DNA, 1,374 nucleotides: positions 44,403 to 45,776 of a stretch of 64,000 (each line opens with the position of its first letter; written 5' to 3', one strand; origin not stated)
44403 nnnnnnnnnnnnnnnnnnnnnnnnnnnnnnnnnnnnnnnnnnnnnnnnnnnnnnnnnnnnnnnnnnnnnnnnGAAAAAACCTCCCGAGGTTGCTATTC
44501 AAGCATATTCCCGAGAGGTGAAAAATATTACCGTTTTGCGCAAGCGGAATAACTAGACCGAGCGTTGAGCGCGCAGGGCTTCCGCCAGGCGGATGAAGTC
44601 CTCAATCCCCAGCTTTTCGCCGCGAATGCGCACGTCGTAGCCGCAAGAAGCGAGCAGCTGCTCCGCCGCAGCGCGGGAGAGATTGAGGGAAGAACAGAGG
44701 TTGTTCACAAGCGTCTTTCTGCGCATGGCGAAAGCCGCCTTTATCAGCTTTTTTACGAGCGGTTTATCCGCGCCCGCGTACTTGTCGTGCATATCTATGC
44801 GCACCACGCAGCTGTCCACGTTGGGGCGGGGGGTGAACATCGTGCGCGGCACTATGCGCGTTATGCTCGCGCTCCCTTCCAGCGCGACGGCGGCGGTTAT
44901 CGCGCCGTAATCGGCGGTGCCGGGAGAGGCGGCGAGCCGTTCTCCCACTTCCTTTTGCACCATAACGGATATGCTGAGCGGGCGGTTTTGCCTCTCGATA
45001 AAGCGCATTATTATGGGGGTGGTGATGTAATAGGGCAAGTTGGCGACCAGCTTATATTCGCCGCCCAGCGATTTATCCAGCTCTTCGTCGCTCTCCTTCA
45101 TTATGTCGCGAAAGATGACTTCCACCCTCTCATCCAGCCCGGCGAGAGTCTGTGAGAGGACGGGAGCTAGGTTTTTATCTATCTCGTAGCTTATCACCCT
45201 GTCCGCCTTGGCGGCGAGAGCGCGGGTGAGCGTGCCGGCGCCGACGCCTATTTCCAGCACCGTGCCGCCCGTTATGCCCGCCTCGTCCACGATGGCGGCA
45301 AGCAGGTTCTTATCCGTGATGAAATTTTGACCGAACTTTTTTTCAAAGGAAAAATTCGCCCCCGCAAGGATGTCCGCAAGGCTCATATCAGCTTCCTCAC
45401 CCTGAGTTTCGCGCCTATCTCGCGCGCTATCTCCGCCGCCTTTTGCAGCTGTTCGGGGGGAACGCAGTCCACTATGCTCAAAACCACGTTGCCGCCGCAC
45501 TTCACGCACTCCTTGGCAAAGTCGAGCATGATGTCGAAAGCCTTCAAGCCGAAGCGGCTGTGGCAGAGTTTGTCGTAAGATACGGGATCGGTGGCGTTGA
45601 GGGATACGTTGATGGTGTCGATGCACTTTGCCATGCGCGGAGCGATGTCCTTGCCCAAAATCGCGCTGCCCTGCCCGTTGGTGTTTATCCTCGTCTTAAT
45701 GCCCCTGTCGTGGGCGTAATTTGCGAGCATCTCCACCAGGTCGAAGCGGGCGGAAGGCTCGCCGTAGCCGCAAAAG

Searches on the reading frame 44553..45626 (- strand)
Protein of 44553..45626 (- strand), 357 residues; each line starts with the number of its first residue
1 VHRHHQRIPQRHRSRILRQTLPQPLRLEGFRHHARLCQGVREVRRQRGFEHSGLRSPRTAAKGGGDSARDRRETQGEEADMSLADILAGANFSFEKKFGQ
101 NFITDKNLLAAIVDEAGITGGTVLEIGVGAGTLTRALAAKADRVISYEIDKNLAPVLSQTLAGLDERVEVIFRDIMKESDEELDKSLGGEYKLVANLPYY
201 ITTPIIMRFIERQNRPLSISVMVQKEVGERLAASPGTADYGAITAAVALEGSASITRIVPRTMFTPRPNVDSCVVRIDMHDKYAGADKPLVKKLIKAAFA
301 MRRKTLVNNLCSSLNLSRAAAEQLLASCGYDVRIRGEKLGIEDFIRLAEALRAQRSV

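Call 21: search_protein_families(library=pfam, proteins=[window:44553-45626:-], max_evalue=0.00001)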
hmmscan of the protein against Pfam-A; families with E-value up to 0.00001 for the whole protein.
window:44553-45626:- (357 aa): 1 family
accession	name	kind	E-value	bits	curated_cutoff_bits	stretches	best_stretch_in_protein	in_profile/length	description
PF00398.26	RrnaAD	-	9.4e-52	176.1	24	1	92-317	2-230/263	Ribosomal RNA adenine dimethylase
